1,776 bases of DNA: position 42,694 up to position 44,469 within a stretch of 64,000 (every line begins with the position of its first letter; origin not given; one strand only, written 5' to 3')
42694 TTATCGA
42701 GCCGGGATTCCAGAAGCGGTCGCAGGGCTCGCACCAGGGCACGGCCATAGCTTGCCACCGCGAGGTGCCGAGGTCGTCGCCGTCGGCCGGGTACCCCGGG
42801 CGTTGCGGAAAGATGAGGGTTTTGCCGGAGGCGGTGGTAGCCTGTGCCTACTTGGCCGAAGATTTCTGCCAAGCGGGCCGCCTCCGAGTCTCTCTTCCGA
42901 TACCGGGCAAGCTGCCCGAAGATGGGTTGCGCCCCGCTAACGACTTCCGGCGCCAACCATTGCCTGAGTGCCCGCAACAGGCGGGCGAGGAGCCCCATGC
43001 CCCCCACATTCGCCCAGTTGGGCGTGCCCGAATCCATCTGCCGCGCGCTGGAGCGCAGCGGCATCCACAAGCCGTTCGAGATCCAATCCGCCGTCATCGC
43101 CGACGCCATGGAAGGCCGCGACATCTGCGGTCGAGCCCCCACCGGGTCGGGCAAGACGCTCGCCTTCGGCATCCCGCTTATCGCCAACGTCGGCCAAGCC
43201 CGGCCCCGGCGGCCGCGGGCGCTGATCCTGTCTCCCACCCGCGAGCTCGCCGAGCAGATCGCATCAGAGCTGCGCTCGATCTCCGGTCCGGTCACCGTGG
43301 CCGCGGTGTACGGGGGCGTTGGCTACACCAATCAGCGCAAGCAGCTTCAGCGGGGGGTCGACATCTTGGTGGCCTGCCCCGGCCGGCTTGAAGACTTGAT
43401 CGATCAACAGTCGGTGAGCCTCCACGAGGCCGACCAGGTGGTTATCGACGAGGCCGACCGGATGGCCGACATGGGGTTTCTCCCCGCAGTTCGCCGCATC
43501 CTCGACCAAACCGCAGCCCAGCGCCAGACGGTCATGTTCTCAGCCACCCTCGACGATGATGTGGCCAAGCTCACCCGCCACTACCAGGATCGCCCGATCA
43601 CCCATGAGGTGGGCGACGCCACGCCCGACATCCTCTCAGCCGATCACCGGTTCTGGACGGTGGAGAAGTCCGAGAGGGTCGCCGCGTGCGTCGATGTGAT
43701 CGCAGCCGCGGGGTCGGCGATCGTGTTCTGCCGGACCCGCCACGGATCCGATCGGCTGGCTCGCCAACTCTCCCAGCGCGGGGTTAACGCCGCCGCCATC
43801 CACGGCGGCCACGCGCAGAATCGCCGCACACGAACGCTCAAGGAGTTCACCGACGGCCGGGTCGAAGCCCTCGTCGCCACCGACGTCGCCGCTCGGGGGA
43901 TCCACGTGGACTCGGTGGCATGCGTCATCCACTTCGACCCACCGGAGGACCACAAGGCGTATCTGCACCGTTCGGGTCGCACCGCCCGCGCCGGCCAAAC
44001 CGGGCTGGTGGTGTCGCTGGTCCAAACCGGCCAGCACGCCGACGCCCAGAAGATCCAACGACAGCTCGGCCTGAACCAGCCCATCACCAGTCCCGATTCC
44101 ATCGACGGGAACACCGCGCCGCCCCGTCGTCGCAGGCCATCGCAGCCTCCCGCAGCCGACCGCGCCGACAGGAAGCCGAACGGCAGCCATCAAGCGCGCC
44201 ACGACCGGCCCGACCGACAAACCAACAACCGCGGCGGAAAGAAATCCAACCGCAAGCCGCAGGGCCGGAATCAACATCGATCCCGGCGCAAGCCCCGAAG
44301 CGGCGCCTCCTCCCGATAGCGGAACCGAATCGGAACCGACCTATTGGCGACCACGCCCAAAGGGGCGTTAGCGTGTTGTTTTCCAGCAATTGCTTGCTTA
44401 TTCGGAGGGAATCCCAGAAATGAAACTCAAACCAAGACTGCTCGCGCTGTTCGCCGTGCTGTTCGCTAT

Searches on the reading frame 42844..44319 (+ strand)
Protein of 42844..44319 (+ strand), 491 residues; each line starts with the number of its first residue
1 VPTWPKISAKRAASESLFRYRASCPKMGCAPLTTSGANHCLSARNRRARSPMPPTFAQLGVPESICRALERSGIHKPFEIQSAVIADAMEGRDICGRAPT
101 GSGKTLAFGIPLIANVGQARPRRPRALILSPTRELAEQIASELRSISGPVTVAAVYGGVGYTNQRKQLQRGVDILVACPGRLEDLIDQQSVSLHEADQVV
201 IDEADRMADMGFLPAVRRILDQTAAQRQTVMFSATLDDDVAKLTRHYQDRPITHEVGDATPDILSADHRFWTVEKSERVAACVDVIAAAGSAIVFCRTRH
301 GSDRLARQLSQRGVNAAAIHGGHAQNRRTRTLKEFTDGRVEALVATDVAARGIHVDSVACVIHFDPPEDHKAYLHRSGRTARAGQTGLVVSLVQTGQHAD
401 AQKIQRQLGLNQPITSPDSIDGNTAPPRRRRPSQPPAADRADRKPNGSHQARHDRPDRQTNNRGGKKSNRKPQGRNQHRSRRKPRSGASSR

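Call 50: search_protein_families(library=pfam, proteins=[window:42844-44319:+], max_evalue=0.001)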
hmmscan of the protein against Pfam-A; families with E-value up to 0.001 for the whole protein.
window:42844-44319:+ (491 aa): 3 families
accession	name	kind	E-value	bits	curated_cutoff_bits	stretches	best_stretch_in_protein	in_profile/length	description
PF00270.35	DEAD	-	1.1e-46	159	26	1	79-242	2-166/167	DEAD/DEAH box helicase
PF00271.37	Helicase_C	-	4.3e-28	98.2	23.5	1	283-384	7-110/110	Helicase conserved C-terminal domain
PF04851.21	ResIII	-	2e-10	41.2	22.5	1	92-236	24-162/164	Type III restriction enzyme, res subunit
